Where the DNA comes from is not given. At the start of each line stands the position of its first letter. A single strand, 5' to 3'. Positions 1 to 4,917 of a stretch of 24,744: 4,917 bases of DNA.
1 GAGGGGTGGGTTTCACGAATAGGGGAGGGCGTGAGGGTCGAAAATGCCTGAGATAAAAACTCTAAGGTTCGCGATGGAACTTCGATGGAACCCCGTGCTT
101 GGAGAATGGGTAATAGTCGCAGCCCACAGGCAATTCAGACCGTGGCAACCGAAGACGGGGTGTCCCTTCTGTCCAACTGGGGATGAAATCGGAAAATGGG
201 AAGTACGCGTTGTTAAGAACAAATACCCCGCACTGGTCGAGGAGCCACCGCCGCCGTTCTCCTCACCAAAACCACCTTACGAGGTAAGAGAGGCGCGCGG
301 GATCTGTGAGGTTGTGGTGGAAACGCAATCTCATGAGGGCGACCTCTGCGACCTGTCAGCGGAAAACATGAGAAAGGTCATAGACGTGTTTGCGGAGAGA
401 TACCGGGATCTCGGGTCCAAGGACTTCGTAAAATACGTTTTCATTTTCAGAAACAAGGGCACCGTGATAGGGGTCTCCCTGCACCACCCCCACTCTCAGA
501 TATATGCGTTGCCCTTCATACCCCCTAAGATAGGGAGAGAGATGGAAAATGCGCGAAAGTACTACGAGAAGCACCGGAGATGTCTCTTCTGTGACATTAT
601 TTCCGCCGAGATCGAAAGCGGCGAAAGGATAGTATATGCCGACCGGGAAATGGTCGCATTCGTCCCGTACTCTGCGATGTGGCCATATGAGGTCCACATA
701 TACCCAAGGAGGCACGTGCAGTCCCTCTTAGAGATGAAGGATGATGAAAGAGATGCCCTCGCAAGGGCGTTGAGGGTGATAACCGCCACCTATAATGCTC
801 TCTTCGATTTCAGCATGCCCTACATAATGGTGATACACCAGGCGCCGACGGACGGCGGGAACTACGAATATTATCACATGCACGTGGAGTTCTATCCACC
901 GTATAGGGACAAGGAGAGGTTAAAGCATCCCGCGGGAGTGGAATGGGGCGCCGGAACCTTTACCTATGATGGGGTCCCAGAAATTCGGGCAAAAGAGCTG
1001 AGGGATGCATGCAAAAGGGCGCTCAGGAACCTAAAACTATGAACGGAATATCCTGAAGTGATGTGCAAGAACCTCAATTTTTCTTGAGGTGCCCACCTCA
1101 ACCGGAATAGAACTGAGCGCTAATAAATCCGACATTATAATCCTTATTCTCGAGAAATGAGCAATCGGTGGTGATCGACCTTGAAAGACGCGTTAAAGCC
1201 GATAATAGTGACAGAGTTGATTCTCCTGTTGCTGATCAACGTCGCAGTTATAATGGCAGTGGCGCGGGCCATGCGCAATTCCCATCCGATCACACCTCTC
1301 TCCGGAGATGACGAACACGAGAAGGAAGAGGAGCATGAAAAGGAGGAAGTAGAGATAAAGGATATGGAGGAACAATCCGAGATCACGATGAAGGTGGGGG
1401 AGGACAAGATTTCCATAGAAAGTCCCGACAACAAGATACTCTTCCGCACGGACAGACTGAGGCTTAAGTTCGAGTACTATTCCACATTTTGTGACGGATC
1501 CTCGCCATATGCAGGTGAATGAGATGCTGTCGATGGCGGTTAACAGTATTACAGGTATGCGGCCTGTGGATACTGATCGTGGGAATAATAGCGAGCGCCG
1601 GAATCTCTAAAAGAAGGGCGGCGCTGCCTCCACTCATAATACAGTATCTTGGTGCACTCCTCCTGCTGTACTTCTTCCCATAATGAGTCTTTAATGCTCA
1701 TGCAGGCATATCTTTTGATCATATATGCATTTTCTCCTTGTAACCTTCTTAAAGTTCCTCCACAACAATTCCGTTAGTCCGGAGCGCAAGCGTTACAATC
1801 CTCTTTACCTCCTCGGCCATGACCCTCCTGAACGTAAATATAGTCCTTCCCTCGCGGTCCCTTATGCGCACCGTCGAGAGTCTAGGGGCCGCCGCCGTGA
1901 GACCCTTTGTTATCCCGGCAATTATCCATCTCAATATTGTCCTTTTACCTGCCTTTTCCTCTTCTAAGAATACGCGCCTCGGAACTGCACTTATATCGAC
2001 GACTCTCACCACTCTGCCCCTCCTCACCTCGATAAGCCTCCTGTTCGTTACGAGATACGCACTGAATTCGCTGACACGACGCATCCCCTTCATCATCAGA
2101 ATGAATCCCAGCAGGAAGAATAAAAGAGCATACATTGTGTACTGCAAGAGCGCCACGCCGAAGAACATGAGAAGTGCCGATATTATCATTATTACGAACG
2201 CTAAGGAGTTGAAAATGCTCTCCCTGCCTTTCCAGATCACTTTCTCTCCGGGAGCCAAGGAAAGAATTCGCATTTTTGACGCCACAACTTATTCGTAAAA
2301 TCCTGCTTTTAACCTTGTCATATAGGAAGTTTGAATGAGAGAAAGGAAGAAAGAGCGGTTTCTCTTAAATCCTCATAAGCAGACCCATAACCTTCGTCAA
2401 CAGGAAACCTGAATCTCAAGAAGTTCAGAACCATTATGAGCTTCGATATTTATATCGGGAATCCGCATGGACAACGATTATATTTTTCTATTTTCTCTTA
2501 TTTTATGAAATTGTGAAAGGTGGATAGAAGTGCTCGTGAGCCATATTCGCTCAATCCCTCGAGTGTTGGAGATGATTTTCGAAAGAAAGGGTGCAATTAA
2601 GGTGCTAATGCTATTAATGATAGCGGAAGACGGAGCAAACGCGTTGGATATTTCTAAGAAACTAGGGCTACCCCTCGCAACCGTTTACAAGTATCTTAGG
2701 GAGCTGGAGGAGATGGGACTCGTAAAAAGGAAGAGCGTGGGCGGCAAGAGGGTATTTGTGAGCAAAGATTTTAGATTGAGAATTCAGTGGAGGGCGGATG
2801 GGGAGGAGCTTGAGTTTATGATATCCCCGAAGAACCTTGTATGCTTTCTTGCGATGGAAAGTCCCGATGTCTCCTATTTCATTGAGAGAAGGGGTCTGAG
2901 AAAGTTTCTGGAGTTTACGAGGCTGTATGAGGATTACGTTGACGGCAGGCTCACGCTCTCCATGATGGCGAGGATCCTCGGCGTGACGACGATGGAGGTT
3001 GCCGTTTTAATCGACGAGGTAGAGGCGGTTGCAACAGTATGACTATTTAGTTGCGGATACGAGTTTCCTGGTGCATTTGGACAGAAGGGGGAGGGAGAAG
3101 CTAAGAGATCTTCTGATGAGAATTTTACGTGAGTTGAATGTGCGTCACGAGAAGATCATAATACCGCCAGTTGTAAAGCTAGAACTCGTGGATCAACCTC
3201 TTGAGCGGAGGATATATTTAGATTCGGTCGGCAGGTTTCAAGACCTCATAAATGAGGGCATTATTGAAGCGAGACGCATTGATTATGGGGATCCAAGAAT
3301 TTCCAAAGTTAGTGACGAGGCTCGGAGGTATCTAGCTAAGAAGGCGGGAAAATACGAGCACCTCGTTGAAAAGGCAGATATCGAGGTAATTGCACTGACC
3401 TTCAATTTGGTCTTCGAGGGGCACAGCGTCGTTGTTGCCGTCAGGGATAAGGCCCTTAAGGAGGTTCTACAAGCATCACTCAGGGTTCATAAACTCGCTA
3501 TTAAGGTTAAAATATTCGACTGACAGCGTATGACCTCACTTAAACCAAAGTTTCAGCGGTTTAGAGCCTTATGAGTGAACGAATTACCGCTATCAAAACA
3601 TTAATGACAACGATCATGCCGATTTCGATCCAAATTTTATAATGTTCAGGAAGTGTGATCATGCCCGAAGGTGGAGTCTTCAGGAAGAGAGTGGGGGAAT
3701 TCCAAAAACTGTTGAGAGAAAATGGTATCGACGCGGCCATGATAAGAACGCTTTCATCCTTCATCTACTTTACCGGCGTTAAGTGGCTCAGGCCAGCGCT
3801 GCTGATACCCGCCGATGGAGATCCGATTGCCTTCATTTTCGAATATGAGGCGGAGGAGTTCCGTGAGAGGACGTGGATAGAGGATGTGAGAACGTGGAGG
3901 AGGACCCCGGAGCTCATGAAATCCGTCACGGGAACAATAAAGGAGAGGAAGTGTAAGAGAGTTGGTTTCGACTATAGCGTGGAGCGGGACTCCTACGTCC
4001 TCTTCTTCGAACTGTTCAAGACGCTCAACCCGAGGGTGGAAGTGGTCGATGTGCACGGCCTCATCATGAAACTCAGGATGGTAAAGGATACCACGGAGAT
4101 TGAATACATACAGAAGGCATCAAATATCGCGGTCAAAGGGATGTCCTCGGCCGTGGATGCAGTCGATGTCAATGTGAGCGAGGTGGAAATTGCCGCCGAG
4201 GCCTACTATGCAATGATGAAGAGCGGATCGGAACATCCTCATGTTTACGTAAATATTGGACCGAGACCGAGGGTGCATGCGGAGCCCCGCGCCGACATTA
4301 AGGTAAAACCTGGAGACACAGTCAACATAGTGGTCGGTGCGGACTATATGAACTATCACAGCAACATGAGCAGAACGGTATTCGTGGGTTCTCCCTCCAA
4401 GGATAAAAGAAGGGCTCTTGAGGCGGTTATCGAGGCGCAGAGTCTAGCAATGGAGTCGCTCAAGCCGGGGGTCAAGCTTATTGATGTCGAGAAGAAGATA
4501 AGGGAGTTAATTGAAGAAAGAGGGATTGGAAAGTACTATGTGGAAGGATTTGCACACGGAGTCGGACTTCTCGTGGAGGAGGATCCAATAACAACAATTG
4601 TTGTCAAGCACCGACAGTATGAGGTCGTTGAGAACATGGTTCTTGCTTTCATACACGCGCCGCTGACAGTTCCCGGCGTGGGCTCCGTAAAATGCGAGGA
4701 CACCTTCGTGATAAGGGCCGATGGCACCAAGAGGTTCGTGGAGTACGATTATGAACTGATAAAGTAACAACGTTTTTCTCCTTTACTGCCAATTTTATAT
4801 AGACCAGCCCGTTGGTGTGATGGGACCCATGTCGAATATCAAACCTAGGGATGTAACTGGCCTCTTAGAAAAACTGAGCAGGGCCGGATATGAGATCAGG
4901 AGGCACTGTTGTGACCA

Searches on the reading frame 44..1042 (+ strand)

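Call 69: search_protein_families(library=pfam, proteins=[window:44-1042:+], max_evalue=0.001)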
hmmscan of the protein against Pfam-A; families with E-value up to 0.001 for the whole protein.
window:44-1042:+ (332 aa): 6 families
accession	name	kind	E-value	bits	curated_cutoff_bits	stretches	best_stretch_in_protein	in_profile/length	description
PF01087.27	GalP_UDP_transf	-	3e-24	86.9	22.1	1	12-160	13-184/184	Galactose-1-phosphate uridyl transferase, N-terminal domain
PF02744.22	GalP_UDP_tr_C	-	2.1e-23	83.3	29.2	1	167-291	2-125/165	Galactose-1-phosphate uridyl transferase, C-terminal domain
PF16285.10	DUF4931_N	-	3.2e-10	40.6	24.1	1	89-156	54-121/124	Domain of unknown function (DUF4931) N-terminal domain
PF01230.28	HIT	-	6.2e-05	24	21.5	1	192-281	4-92/98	HIT domain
PF11969.13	DcpS_C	-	0.00015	22.6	24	1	179-281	1-97/114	Scavenger mRNA decapping enzyme C-term binding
PF16268.10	DUF4921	-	0.00055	19.4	28.5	1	103-244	194-330/425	Domain of unknown function (DUF4921)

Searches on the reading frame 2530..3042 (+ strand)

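Call 69: search_protein_families(library=pfam, proteins=[window:2530-3042:+], max_evalue=0.001)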
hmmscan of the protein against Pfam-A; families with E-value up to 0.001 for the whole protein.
window:2530-3042:+ (170 aa): 14 families
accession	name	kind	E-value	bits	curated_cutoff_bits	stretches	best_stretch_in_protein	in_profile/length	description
PF01978.25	TrmB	-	1.2e-09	38.3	25.6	1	24-79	12-65/68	Sugar-specific transcriptional regulator TrmB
PF09339.16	HTH_IclR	-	2.6e-09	37.1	22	1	22-67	5-50/52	IclR helix-turn-helix domain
PF13412.12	HTH_24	-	1.1e-07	31.8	21.9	1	29-66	11-48/48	Winged helix-turn-helix DNA-binding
PF24218.1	DUF7437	-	2.6e-07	30.7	27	1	112-168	5-61/66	Family of unknown function (DUF7437)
PF01022.26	HTH_5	-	2.2e-05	24.7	22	1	23-66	5-46/47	Bacterial regulatory protein, arsR family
PF13384.12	HTH_23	-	2.7e-05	24.3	24.6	1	23-64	6-46/50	Homeodomain-like domain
PF12802.13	MarR_2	-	8.6e-05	23.1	27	1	25-74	10-60/61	MarR family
PF01047.28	MarR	-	9.5e-05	22.7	24.6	0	34-68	16-50/59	MarR family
PF12840.13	HTH_20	-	0.00011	22.5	27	1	30-66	12-49/51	Helix-turn-helix domain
PF16221.11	HTH_47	-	0.00014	21.7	27.1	0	24-66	35-77/78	winged helix-turn-helix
PF13551.12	HTH_29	-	0.00021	21.7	28.1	0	25-69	2-49/64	Winged helix-turn helix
PF10007.15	DUF2250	-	0.00027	21.4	24.4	1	17-69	5-56/93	Uncharacterized protein conserved in archaea (DUF2250)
PF08279.18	HTH_11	-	0.00052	20.3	25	0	24-63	4-43/55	HTH domain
PF14394.12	DUF4423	-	0.00084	19.6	30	0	17-75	18-75/165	Domain of unknown function (DUF4423)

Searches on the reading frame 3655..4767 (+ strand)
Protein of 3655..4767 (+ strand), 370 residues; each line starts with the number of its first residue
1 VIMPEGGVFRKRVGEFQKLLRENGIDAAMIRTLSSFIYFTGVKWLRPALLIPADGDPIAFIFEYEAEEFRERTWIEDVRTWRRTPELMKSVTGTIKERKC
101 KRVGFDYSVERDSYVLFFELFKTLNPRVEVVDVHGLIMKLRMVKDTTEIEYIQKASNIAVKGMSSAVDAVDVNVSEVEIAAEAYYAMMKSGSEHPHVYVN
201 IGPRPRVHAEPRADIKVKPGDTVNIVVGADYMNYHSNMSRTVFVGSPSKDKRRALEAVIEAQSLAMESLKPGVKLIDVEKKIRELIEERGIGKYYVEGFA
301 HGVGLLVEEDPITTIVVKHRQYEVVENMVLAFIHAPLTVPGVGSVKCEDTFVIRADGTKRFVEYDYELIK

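Call 3: search_protein_families(library=pfam, proteins=[window:3655-4767:+], max_evalue=0.01)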
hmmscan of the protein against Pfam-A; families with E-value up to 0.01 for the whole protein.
window:3655-4767:+ (370 aa): 2 families
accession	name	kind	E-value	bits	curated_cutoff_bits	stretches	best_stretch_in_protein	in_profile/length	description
PF00557.29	Peptidase_M24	-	1.6e-40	139.6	23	1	150-354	1-207/208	Metallopeptidase family M24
PF01321.24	Creatinase_N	-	5.8e-19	69.3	22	1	12-143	1-128/128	Creatinase/Prolidase N-terminal domain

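Call 85: find_encoding_contigs(protein=window:3661-4767:+, flank=10000, max_places=8)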
Protein window:3661-4767:+ (368 aa): 14 contigs read that carry it; 8 places shown.
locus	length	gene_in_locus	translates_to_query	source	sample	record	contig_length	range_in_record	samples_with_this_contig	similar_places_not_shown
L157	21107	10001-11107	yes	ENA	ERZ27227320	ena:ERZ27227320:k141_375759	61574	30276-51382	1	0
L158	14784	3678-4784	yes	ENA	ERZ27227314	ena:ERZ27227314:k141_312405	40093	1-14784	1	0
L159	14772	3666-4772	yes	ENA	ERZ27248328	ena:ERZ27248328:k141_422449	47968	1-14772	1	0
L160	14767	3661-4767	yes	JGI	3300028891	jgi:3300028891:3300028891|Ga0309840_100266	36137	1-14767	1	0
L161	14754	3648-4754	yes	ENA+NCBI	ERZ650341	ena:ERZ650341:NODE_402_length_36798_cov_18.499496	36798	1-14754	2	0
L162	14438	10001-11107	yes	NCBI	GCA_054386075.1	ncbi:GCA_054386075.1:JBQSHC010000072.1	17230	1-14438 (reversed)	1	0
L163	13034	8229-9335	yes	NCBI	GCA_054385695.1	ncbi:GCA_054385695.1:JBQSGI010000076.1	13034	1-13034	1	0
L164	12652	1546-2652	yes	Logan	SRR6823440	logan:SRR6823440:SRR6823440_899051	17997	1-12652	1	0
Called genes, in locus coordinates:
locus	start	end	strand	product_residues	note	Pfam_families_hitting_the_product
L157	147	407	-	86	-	PF25952:DUF7990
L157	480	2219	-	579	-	PF02554:CstA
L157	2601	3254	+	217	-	-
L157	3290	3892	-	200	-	-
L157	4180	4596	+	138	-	PF01988:VIT1 (faint)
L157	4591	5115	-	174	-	PF04307:YdjM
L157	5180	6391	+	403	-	PF10509:GalKase_gal_bdg (weak), PF00288:GHMP_kinases_N, PF08544:GHMP_kinases_C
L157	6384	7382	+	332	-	PF01087:GalP_UDP_transf, PF16285:DUF4931_N, PF02744:GalP_UDP_tr_C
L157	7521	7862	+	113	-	-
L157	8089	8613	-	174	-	-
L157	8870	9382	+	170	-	PF01022:HTH_5 (faint), PF01978:TrmB, PF09339:HTH_IclR, PF13412:HTH_24 (weak), PF24218:DUF7437 (weak)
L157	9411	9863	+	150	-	PF26425:PIN_halo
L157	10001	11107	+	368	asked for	PF01321:Creatinase_N, PF00557:Peptidase_M24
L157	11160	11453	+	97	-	-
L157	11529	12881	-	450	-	PF13191:AAA_16 (faint), PF05729:NACHT (faint), PF13401:AAA_22 (weak)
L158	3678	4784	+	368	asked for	PF01321:Creatinase_N, PF00557:Peptidase_M24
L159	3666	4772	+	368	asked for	PF01321:Creatinase_N, PF00557:Peptidase_M24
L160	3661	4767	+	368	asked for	PF01321:Creatinase_N, PF00557:Peptidase_M24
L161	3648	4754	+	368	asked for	PF01321:Creatinase_N, PF00557:Peptidase_M24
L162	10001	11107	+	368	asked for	PF01321:Creatinase_N, PF00557:Peptidase_M24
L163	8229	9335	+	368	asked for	PF01321:Creatinase_N, PF00557:Peptidase_M24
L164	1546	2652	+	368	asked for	PF01321:Creatinase_N, PF00557:Peptidase_M24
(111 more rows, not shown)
